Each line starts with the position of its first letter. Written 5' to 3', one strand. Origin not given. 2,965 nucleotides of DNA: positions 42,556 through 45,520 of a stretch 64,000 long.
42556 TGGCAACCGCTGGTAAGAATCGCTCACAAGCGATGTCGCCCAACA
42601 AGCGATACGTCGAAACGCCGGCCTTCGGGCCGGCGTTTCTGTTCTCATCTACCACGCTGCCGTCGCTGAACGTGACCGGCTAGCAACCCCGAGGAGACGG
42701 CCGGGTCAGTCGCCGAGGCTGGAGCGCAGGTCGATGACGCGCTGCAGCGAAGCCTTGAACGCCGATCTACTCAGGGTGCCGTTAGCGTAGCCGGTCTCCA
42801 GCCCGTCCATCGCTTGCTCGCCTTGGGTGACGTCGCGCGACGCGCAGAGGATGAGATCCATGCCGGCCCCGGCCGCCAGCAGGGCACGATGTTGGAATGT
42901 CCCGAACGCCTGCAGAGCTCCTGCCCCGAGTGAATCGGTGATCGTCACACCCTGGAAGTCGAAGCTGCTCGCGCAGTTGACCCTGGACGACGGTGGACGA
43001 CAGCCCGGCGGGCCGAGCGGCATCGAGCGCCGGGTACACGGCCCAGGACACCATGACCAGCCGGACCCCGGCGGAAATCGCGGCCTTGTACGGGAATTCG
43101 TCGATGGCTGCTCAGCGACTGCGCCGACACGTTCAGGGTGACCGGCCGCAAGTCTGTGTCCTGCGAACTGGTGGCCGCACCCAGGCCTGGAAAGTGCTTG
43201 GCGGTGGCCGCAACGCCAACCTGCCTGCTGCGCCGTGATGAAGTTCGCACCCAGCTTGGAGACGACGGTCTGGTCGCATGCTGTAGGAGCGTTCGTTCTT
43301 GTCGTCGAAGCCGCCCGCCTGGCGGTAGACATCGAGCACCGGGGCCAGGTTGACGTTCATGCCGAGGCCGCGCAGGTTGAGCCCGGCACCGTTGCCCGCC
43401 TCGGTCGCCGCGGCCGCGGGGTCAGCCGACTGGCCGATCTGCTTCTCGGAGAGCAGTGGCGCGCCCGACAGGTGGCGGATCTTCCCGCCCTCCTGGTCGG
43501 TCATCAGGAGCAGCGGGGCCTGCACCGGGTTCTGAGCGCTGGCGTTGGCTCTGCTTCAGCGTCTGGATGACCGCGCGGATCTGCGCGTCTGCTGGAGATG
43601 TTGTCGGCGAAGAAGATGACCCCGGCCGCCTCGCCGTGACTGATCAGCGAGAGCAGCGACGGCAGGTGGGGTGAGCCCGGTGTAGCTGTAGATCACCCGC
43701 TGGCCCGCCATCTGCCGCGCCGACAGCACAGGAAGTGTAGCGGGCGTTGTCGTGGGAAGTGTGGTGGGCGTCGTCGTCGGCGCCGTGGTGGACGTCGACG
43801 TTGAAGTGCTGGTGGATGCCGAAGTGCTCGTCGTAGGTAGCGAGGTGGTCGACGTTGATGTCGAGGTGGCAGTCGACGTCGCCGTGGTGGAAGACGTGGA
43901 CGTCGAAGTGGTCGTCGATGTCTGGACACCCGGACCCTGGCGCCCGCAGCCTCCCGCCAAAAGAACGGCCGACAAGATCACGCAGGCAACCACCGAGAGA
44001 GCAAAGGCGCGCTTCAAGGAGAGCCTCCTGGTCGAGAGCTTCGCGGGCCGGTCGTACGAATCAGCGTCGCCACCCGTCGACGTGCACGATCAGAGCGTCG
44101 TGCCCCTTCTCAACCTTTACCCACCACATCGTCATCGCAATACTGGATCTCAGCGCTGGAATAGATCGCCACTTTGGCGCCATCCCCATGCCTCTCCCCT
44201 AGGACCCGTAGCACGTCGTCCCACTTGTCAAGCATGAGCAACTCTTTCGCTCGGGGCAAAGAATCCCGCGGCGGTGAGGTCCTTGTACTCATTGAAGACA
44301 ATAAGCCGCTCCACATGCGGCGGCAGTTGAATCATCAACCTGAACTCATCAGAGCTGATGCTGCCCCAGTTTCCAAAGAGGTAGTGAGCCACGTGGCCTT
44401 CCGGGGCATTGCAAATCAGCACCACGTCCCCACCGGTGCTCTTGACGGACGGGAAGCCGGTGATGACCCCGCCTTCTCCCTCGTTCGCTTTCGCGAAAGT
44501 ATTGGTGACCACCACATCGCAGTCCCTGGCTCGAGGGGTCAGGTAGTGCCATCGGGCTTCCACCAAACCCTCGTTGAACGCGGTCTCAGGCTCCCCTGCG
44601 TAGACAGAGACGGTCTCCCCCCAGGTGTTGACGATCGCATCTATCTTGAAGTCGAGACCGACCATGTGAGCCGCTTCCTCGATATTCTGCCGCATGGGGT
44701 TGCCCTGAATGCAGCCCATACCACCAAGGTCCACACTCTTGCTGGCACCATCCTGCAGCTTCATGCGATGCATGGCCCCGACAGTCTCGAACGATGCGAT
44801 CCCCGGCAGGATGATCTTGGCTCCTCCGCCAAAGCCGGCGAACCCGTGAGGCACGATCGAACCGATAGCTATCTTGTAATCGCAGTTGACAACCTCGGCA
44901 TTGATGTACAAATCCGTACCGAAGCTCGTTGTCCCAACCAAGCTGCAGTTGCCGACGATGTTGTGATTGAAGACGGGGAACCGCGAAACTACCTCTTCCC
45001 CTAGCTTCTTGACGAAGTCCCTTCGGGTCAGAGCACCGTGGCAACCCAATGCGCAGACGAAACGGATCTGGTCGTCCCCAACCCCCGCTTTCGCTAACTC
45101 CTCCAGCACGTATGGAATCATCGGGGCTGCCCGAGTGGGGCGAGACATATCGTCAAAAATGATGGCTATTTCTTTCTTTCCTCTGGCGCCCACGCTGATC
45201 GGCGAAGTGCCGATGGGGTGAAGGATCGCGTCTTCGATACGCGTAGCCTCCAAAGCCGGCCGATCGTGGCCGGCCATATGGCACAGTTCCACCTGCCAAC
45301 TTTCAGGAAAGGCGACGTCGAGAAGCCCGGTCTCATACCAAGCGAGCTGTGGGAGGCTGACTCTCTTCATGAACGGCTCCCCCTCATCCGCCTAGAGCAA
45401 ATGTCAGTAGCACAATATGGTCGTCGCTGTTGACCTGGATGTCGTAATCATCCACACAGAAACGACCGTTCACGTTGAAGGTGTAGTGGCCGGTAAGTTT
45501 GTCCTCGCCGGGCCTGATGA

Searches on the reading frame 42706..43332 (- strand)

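Call 36: search_protein_families(library=pfam, proteins=[window:42706-43332:-], max_evalue=0.001)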
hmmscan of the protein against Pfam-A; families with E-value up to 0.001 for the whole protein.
window:42706-43332:- (208 aa): 1 family
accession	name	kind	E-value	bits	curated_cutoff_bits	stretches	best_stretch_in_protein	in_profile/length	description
PF00933.27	Glyco_hydro_3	-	8.8e-08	32.4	27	1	124-201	242-315/316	Glycosyl hydrolase family 3 N terminal domain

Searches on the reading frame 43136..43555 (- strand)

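Call 57: search_protein_families(library=pfam, proteins=[window:43136-43555:-], max_evalue=0.001)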
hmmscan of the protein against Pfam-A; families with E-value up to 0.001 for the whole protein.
window:43136-43555:- (140 aa): 1 family
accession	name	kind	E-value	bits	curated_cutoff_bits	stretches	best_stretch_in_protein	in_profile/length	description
PF00933.27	Glyco_hydro_3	-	4e-09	36.8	27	1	4-97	54-145/316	Glycosyl hydrolase family 3 N terminal domain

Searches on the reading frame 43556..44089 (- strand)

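Call 36: search_protein_families(library=pfam, proteins=[window:43556-44017:-], max_evalue=0.001)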
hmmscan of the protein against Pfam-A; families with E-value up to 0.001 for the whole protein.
window:43556-44017:- (153 aa): 0 families

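Call 57: search_protein_families(library=pfam, proteins=[window:43559-44089:-], max_evalue=0.001)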
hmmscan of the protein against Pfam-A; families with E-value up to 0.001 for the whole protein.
window:43559-44089:- (177 aa): 1 family
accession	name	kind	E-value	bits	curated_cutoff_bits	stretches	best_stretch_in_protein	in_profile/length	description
PF01456.22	Mucin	-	0.00091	19.7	34.7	0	55-120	42-110/143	Mucin-like glycoprotein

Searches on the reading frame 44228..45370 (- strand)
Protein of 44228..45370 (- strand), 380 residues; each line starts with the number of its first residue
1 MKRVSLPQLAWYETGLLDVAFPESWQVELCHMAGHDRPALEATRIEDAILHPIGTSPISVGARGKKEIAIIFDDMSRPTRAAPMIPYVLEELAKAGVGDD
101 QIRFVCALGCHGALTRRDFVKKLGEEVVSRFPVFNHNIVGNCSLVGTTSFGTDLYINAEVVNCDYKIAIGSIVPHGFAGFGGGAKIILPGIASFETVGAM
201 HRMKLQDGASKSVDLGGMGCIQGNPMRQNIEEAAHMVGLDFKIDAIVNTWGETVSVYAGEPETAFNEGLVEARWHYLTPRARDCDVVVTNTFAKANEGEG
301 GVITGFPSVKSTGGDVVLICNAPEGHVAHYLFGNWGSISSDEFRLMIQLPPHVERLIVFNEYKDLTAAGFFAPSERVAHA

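Call 36: search_protein_families(library=pfam, proteins=[window:44228-45370:-], max_evalue=0.001)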
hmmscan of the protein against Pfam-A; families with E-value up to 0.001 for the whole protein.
window:44228-45370:- (380 aa): 1 family
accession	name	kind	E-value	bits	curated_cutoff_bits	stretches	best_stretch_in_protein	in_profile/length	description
PF09861.14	Lar_N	-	7e-55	185.8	23.3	1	12-207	1-198/204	Lactate racemase N-terminal domain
